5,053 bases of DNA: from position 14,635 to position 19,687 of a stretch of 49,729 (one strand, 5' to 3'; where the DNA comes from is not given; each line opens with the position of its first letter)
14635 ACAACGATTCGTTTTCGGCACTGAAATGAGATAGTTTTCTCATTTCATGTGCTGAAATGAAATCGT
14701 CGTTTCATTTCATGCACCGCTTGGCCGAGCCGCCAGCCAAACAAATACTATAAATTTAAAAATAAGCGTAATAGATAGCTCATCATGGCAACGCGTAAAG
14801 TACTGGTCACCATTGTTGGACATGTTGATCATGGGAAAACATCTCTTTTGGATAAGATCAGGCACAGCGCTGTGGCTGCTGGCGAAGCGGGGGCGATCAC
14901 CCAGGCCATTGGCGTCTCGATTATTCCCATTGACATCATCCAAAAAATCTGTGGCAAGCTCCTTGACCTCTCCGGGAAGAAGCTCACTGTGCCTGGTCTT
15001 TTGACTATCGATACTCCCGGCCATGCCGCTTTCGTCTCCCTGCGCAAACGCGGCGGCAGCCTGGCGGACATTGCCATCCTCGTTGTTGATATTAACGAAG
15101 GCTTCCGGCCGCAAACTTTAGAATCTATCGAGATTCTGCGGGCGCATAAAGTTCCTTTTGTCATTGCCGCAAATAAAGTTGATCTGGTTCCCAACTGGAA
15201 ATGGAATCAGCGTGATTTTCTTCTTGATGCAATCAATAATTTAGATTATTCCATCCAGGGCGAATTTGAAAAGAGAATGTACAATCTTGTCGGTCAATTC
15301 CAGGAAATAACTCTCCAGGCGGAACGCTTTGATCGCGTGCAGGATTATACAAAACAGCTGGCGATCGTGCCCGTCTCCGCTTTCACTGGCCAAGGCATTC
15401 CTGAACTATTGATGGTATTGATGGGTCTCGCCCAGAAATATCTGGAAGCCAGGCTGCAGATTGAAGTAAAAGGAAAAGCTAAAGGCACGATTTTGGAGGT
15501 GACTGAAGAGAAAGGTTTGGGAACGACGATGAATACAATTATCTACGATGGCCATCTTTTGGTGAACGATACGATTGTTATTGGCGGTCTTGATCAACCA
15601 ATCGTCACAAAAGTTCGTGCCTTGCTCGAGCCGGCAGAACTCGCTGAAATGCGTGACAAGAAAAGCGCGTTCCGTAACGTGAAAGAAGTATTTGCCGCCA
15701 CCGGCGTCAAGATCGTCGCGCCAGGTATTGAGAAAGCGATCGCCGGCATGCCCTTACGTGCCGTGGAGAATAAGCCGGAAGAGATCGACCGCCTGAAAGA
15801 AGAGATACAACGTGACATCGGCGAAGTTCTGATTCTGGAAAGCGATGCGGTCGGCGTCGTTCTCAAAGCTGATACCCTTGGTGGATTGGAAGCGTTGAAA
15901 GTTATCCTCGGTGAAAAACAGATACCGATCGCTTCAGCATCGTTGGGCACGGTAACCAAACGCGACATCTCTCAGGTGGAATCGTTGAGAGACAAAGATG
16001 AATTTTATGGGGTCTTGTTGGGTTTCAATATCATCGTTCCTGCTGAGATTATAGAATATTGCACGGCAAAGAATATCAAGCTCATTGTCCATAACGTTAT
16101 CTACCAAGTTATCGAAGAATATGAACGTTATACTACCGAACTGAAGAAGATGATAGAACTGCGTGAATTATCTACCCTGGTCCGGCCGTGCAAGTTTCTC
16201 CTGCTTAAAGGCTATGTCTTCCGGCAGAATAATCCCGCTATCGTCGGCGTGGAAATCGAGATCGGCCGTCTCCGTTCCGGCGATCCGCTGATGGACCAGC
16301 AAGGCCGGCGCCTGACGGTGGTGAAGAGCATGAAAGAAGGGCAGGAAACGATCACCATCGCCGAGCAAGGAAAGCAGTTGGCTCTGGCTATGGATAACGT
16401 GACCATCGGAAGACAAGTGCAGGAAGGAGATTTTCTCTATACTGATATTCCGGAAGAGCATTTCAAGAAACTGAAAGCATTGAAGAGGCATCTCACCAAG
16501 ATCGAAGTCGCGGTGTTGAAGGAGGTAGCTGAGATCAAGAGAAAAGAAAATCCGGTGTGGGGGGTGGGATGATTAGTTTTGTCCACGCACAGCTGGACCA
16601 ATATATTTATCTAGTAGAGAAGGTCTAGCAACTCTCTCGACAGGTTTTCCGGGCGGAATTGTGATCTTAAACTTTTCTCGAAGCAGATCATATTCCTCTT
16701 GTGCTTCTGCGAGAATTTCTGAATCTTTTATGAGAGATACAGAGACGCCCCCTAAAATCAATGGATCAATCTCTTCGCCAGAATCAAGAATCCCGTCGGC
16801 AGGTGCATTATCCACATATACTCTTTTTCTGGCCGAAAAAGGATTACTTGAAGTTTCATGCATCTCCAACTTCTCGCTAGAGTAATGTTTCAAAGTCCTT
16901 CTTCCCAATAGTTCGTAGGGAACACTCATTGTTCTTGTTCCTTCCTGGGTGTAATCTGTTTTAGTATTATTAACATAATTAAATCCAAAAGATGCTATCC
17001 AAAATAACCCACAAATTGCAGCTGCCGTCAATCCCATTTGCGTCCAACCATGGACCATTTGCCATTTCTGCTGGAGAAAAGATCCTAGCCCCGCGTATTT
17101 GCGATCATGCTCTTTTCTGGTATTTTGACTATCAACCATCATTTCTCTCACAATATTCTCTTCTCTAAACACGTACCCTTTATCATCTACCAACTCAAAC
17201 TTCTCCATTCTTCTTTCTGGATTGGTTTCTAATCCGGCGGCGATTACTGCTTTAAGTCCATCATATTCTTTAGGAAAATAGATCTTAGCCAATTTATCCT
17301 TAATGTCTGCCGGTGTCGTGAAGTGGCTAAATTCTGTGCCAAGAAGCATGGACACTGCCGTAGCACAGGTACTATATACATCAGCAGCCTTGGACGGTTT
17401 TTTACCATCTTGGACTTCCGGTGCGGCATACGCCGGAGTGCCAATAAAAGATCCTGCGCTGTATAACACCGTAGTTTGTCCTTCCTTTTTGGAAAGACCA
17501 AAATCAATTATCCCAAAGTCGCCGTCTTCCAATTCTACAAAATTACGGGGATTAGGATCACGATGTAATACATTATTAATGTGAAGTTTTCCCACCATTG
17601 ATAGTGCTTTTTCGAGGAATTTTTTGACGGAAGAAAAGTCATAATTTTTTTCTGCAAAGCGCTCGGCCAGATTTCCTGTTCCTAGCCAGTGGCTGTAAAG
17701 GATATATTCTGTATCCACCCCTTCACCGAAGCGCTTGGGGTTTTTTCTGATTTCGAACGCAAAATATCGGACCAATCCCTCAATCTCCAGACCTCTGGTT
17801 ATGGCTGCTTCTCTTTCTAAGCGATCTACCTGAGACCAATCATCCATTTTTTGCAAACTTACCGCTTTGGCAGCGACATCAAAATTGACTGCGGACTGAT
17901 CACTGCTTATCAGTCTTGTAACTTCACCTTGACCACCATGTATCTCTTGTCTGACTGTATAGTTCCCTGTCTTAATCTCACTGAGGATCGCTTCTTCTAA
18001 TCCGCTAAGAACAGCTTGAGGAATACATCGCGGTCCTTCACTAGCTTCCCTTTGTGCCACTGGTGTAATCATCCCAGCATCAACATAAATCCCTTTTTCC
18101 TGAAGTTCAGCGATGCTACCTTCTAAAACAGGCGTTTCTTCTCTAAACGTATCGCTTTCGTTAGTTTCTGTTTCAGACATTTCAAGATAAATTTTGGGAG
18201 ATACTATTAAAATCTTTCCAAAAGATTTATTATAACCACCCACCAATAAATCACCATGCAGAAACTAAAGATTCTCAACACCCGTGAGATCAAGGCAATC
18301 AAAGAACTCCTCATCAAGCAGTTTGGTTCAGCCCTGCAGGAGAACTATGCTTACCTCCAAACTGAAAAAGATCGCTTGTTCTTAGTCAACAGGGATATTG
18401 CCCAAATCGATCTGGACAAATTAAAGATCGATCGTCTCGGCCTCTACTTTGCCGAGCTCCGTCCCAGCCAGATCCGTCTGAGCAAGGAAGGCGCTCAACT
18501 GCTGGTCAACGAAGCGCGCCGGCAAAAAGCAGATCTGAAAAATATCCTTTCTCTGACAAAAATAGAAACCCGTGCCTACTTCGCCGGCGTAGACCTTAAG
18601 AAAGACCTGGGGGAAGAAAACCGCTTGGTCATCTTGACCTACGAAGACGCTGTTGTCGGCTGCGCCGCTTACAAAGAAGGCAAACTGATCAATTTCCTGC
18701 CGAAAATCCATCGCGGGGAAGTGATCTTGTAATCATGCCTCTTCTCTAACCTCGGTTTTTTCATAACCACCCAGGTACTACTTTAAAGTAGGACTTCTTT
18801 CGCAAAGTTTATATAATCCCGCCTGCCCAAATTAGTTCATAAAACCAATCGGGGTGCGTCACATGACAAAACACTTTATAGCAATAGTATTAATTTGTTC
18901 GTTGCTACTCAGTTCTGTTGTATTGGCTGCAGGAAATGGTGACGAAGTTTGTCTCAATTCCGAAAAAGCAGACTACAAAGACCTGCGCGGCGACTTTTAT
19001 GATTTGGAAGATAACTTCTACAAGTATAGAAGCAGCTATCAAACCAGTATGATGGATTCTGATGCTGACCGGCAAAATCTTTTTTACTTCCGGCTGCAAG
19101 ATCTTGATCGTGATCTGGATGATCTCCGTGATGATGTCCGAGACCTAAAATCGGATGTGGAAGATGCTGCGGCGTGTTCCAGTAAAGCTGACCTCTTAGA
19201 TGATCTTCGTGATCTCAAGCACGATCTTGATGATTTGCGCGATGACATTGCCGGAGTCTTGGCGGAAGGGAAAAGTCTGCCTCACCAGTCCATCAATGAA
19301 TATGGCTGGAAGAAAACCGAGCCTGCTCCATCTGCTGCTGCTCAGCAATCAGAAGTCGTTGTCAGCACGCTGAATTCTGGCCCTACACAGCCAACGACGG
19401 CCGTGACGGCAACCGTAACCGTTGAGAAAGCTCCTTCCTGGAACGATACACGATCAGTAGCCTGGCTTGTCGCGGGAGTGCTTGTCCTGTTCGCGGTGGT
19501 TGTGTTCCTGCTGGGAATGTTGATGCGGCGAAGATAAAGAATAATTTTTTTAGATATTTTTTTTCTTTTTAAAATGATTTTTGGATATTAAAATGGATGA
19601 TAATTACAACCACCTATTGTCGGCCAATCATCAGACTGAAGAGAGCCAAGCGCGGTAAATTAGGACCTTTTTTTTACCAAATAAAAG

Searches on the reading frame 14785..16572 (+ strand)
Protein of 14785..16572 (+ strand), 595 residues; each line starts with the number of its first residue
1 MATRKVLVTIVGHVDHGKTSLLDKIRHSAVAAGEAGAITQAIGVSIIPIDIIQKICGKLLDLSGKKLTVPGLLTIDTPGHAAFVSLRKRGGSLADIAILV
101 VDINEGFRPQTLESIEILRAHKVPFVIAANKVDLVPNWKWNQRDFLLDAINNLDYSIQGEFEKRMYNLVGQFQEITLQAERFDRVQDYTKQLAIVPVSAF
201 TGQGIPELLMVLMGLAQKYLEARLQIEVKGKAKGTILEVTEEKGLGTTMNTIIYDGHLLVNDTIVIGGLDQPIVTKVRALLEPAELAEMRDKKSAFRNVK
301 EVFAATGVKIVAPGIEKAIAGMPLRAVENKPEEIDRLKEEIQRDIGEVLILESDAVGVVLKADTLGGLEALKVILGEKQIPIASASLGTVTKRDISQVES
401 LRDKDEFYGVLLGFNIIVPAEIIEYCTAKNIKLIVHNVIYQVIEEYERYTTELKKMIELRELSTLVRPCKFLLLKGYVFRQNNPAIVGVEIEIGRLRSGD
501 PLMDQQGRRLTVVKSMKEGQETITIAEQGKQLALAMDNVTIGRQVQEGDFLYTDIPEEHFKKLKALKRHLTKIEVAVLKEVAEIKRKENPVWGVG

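Call 59: search_protein_families(library=pfam, proteins=[window:14785-16572:+], max_evalue=0.0001)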
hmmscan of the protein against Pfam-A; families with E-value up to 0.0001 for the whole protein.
window:14785-16572:+ (595 aa): 5 families
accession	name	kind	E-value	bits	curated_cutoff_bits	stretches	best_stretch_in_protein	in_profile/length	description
PF00009.33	GTP_EFTU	-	3.8e-32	111.8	26.5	1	6-216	4-186/188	Elongation factor Tu GTP binding domain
PF14578.12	GTP_EFTU_D4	-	4.1e-24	84.7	23.8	1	467-552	1-86/86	Elongation factor Tu domain 4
PF11987.13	IF-2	-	3.4e-16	59.6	27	1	352-447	23-117/117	Translation-initiation factor 2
PF01926.29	MMR_HSR1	-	4.7e-06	27.1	21.9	1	8-131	2-113/113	50S ribosome-binding GTPase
PF03144.31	GTP_EFTU_D2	-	5.4e-05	24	30.3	0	246-324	1-72/73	Elongation factor Tu domain 2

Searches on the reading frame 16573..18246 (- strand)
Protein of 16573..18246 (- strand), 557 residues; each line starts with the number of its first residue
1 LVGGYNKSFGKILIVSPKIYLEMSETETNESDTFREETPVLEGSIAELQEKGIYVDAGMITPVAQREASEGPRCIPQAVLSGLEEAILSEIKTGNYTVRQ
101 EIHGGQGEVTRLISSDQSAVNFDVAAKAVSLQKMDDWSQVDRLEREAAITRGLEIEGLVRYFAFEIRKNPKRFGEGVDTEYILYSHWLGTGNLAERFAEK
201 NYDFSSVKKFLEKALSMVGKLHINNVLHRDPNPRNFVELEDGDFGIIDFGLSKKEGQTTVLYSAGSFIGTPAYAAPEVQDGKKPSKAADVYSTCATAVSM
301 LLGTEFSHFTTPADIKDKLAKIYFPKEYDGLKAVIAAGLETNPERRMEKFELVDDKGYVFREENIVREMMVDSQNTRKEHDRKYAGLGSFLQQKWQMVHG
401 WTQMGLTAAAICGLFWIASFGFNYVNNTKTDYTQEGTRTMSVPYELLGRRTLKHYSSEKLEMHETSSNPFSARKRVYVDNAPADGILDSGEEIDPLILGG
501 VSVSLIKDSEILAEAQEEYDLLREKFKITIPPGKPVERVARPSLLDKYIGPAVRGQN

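Call 59: search_protein_families(library=pfam, proteins=[window:16573-18246:-], max_evalue=0.0001)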
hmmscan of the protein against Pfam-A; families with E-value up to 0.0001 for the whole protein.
window:16573-18246:- (557 aa): 2 families
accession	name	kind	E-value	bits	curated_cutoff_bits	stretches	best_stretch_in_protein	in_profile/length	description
PF00069.31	Pkinase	-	7.2e-23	81.7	31.7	1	105-308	8-198/263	Protein kinase domain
PF07714.23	PK_Tyr_Ser-Thr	-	1.2e-08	35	23.1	1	104-302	10-199/258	Protein tyrosine and serine/threonine kinase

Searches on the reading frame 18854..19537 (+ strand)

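Call 59: search_protein_families(library=pfam, proteins=[window:18854-19537:+], max_evalue=0.0001)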
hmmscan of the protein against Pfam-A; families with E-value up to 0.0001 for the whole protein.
window:18854-19537:+ (227 aa): 0 families

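Call 61: search_protein_families(library=ncbifam, proteins=[window:18854-19537:+], max_evalue=0.01)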
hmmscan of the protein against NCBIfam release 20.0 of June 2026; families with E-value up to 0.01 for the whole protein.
window:18854-19537:+ (227 aa): 3 families
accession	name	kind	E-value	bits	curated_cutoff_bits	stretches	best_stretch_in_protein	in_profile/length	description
NF045487.1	ASRP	equivalog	0.0046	15.6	300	1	80-136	377-435/593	archaea-specific SMC-related protein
NF041599.1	reg_PtrA_PA2808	domain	0.005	16.7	31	0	6-31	2-27/46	co-regulatory protein PtrA N-terminal domain-containing protein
NF053819.1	EF0750_LPXTG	subfamily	0.0078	16.7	47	0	165-220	55-100/105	EF2685/EF0750 family sortase-dependent surface protein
